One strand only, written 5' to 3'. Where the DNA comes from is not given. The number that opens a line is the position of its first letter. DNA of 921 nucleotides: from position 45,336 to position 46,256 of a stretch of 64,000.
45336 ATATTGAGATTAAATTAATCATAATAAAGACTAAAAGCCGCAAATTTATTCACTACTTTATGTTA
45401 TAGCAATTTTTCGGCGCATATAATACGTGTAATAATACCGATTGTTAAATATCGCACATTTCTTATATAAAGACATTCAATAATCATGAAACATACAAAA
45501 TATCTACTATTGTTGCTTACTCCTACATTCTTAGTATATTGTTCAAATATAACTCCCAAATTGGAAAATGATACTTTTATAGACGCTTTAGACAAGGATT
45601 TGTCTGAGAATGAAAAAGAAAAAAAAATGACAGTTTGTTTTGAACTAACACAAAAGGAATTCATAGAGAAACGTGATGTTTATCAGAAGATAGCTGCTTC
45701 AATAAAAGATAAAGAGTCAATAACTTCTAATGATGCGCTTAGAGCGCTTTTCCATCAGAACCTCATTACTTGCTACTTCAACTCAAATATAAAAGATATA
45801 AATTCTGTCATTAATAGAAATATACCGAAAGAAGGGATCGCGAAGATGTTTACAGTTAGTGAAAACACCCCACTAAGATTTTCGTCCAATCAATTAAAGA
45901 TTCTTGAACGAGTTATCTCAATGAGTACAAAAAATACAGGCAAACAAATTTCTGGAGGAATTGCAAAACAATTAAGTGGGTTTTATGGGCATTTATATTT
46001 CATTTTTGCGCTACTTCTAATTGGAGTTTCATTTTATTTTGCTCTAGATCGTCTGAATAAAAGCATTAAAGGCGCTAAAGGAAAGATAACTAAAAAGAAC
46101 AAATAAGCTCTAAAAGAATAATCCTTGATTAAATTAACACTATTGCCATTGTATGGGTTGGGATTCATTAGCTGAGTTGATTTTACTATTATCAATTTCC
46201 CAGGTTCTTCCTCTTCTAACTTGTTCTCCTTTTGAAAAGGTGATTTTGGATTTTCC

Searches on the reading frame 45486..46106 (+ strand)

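Call 3: search_protein_families(library=pfam, proteins=[window:45486-46106:+], max_evalue=1)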
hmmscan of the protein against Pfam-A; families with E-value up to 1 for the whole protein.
window:45486-46106:+ (206 aa): 1 family
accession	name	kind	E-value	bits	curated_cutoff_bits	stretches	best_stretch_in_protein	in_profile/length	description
PF02290.20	SRP14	-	0.12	13.2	27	1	26-78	1-55/106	Signal recognition particle 14kD protein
